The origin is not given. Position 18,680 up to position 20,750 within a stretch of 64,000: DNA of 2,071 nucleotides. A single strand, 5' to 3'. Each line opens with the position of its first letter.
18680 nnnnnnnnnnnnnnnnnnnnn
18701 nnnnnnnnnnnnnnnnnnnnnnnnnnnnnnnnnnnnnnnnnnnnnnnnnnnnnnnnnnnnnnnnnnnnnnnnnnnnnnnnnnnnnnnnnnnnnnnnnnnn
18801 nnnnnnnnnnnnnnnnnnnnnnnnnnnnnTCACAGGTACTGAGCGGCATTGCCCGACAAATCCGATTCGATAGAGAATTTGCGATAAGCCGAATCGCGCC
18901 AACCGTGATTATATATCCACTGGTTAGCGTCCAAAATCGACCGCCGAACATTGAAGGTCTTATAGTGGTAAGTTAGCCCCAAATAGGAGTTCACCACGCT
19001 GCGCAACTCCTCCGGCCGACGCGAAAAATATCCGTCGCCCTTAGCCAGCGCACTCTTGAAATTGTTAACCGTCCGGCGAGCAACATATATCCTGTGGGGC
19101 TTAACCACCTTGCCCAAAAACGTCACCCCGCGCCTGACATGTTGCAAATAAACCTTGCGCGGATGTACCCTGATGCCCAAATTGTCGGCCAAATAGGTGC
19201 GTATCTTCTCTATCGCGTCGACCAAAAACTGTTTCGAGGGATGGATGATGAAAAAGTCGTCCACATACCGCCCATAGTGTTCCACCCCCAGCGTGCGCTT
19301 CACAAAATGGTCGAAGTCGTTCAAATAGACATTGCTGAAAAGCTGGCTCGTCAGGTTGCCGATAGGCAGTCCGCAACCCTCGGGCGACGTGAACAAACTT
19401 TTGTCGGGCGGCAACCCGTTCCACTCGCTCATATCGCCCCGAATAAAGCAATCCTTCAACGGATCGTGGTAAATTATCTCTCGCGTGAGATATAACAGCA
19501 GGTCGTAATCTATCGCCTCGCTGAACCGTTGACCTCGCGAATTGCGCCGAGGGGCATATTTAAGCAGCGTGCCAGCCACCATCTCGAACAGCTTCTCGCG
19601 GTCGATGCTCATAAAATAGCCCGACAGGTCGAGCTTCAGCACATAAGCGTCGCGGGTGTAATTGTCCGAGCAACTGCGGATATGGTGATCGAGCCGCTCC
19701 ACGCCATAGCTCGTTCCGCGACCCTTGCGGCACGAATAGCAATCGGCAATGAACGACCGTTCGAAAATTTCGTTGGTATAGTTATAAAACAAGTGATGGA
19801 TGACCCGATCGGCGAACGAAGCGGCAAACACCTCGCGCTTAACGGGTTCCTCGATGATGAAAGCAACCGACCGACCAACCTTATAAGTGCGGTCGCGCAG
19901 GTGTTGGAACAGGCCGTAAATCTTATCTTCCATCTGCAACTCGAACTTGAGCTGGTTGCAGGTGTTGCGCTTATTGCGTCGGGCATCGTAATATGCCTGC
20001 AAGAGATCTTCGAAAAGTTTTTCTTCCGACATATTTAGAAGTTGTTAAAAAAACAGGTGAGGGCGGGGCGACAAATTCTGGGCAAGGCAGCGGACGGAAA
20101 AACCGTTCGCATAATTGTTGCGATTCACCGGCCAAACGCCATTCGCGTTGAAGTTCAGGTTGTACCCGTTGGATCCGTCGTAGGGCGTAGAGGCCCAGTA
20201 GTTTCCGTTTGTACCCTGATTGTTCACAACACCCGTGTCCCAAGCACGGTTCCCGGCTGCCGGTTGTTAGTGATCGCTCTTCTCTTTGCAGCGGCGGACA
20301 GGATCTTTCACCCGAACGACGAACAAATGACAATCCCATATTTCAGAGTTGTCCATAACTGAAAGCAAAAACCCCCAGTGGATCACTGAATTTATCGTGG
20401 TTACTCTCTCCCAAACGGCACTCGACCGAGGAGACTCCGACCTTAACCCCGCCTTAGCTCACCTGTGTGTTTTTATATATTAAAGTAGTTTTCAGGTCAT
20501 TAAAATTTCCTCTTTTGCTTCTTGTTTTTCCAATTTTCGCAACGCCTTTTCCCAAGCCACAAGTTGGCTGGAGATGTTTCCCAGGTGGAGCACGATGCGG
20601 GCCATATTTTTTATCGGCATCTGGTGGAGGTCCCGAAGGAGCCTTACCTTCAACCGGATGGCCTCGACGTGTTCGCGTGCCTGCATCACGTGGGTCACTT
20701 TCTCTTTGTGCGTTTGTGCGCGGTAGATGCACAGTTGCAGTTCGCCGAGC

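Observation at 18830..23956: Complete diversity-generating retroelement (RT, TR, Avd-like, MutS-like ORF, target with VR)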

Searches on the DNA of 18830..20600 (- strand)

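Call 13: search_rna_families(source=window, start=19900, end=20600, threshold=evalue, max_evalue=1, show_alignments=2)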
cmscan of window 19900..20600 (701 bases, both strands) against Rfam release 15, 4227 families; matches with E-value up to 1: 1.
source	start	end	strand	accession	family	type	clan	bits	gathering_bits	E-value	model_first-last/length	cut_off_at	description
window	20263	20441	-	RF03028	RT-7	Gene; sRNA;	-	37.8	116.8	2.6e-07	1-191/191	no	RT-7 RNA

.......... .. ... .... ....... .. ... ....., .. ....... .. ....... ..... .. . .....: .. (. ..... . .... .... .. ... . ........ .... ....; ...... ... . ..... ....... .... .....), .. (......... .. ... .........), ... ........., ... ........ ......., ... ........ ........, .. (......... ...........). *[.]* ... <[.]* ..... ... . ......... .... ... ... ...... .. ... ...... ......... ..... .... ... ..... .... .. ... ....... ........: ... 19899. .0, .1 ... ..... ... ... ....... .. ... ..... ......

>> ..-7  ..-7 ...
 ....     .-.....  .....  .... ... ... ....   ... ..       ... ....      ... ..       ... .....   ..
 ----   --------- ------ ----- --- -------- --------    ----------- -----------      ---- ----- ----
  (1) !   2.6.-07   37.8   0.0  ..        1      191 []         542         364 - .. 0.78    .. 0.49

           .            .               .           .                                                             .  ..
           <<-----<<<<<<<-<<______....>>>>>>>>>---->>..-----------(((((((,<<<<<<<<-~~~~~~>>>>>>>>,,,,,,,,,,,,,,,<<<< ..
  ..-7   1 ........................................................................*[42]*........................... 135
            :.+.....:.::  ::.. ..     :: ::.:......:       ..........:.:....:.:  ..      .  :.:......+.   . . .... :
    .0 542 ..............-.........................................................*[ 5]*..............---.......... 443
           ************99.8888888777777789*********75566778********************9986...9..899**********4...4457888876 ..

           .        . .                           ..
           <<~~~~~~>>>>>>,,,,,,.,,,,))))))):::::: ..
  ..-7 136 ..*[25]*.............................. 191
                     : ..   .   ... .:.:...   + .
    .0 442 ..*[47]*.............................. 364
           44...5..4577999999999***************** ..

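Call 37: search_rna_families(sources=[L001, L004, L005, L007, L010, L011, L013, L014, L021, L024, L031, L040], threshold=gathering)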
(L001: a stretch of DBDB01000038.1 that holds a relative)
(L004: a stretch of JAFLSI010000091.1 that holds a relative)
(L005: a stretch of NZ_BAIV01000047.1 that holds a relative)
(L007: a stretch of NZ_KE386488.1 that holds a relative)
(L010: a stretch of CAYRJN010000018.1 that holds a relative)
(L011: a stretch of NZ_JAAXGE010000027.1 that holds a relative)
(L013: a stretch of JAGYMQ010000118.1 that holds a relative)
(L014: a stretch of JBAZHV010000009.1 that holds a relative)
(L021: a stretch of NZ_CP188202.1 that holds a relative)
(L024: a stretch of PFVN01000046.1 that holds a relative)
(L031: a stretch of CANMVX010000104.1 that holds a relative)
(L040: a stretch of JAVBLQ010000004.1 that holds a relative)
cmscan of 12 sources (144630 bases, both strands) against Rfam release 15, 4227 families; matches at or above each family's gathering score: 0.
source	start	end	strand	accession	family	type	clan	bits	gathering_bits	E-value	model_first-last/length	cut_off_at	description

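Call 70: search_rna_families(sources=[L001, L005, L010, L011, L012, L013, L017, L018], threshold=evalue, max_evalue=0.01)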
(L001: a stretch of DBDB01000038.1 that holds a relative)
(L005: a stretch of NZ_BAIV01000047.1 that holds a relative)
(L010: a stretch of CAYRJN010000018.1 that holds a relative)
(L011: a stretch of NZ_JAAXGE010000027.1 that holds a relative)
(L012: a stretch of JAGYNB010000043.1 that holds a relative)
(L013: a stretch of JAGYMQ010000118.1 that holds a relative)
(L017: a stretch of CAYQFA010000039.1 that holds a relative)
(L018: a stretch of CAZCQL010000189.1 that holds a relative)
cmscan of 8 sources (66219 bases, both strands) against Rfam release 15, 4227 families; matches with E-value up to 0.01: 5.
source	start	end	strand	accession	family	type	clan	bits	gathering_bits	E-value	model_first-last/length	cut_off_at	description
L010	3802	3940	+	RF03028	RT-7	Gene; sRNA;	-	63.7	116.8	2.4e-12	1-191/191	no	RT-7 RNA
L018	943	1174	+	RF03028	RT-7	Gene; sRNA;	-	58.3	116.8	6.8e-11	1-191/191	no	RT-7 RNA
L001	2195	2374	+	RF03028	RT-7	Gene; sRNA;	-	50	116.8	1.2e-08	1-191/191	no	RT-7 RNA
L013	5898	6014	+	RF02005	group-II-D1D4-6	Intron;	CL00102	44.8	49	1.8e-09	1-225/225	no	Group II catalytic intron D1-D4-6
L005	7227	7375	+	RF03028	RT-7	Gene; sRNA;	-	40.6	116.8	4.3e-06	1-191/191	no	RT-7 RNA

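Call 76: build_rna_model(alignment_id=A7, structure=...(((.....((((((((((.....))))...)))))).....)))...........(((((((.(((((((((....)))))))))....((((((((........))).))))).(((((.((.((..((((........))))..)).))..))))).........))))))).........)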
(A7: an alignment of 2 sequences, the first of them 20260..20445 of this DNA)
Model R1 built from alignment A7 (2 sequences, 186 columns); structure: as given.
model positions 186; base pairs 50; branch points 3; effective number of sequences 0.73; information 0.59 bits per position. Calibrated on 0.2 Mb of random sequence (short: E-values are rough).
structure used (alignment columns):
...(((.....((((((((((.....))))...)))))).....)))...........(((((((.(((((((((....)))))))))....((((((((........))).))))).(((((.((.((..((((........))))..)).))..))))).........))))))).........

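Call 77: search_with_rna_model(model_id=R1, sources=[window, L001, L002, L003, L004, L005, L006, L007, L008, L009, L010, L011, L012, L013, L014, L015, L016, L017, L018, L019, L020, L021, L022, L023, L024, L025, L026, L027, L028, L029, L030, L031, L032, L033, L034, L035, L036, L037, L038, L039, L040, L041, L042, L043, L044, L045, L046, L047, L048, L049, L050, L051, L052, L053, L054, L055, L056, L057, L058, L059, L060, L061, L062, L063, L064, L065, L066, L067, L068, L069, L070, L071, L072, L073, L074, L075, L076, L077, L078, L079, L080], max_evalue=1, make_alignment=true)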
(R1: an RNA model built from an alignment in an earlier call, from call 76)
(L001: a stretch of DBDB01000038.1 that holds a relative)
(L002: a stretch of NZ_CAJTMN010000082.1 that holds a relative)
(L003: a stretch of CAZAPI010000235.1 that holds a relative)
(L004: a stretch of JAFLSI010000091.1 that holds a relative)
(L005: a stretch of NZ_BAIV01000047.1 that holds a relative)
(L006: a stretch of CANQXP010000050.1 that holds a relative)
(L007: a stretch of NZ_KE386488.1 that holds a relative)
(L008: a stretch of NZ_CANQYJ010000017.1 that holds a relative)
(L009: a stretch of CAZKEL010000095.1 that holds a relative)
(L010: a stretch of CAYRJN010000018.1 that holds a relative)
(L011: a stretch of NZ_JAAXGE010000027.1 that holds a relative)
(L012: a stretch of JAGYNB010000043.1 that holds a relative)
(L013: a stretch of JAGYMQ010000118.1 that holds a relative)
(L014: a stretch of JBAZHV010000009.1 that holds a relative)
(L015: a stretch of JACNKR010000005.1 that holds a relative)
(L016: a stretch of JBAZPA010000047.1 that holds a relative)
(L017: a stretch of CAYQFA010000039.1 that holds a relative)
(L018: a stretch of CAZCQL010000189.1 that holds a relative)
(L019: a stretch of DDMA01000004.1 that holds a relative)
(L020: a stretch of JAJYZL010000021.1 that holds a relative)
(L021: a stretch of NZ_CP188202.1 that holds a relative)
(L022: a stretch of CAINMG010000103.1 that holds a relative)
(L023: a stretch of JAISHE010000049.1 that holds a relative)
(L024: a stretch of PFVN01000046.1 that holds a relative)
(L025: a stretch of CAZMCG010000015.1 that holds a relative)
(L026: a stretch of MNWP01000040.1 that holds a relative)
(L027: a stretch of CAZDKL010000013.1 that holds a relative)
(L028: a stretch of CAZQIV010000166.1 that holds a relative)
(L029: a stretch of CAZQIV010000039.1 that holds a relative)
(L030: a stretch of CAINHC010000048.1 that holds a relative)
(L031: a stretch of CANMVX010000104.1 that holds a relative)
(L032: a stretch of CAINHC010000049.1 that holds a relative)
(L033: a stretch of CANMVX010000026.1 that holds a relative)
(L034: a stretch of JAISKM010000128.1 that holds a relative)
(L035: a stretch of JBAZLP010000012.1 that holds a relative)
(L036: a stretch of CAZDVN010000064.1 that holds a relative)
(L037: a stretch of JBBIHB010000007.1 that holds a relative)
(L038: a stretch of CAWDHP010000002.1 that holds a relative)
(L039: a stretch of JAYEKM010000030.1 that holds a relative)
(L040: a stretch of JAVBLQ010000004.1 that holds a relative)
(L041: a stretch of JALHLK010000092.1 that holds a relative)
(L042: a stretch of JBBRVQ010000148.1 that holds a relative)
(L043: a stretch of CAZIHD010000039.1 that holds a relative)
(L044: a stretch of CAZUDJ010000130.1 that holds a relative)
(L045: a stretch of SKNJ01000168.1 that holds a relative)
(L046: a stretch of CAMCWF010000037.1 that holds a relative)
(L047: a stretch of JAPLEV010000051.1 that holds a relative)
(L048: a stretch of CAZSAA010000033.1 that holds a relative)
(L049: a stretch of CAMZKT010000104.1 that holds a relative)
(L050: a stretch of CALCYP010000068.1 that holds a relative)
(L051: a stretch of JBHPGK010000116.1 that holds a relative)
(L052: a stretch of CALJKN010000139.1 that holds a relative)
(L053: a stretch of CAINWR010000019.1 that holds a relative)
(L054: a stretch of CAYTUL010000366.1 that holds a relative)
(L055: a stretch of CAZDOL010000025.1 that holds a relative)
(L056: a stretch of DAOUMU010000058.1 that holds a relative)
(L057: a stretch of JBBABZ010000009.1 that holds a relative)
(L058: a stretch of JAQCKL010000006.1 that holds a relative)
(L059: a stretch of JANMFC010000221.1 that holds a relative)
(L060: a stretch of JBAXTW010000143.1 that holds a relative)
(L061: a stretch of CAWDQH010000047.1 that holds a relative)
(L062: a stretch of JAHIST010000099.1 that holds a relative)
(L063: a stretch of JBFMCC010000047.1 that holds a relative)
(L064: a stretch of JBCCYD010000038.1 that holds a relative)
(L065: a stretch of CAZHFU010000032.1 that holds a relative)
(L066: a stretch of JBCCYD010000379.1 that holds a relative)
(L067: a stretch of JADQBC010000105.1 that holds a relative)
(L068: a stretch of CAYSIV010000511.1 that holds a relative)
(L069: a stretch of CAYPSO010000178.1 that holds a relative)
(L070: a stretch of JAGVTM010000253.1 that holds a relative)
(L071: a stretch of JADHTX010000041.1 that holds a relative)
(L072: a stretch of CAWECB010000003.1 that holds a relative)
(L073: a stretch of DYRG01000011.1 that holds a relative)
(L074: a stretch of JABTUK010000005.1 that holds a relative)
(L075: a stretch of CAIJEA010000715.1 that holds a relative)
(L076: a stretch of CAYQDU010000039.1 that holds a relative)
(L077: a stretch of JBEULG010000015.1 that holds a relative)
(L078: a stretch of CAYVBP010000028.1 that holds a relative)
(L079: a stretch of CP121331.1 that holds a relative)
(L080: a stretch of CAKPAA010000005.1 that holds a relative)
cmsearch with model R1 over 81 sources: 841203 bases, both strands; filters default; matches with E-value up to 1: 12.
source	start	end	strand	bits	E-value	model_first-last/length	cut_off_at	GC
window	20260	20445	-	239.9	1.1e-64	1-186/186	no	0.49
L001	2191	2377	+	58.6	6.8e-14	1-186/186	no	0.46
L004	1679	1846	+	33.6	7.2e-07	1-186/186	no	0.57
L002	4343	4492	+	32.5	1.5e-06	1-186/186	no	0.62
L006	6751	6926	+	30.4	5.4e-06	1-186/186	no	0.64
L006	7578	7744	+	24.1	0.00033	1-186/186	no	0.56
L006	7168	7317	+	20.4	0.0036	1-186/186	no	0.59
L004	2558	2750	+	20.3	0.0037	1-186/186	no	0.61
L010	3799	3943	+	20.3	0.0038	1-186/186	no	0.48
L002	2368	2515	+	18.8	0.0099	1-186/186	no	0.55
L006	5915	6123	+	18.3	0.013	1-186/186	no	0.64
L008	7582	7739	+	14.8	0.13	1-186/186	no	0.58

Alignment A8: 12 matches aligned to the model, 335 columns, each read 5' to 3' on its own strand. Consensus structure (alignment columns), stored with it:
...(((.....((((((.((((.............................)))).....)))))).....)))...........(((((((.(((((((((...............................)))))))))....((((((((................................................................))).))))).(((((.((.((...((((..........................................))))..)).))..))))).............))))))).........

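Call 97: search_rna_families(sources=[L021, L023, L028, L029, L034], threshold=evalue, max_evalue=0.01)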
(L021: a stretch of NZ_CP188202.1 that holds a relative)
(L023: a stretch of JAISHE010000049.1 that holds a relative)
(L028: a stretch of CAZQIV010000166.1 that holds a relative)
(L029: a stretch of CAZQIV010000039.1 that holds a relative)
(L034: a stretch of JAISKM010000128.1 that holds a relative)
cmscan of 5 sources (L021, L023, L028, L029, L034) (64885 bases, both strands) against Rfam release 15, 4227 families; matches with E-value up to 0.01: 5.
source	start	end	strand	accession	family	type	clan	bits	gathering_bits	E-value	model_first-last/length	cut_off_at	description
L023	5907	5979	-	RF00005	tRNA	Gene; tRNA;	CL00001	63.5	29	1.9e-11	1-71/71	no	tRNA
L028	2940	3107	+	RF03028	RT-7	Gene; sRNA;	-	50.4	116.8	9.2e-09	1-191/191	no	RT-7 RNA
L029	4057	4276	+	RF03028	RT-7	Gene; sRNA;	-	46.7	116.8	9.2e-08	1-191/191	no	RT-7 RNA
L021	7653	7779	+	RF03028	RT-7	Gene; sRNA;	-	41.6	116.8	2.3e-06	1-191/191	no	RT-7 RNA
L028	1785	1853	+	RF01762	whalefall-1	Gene; sRNA;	-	28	37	0.0038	1-56/56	no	Whalefall-1 RNA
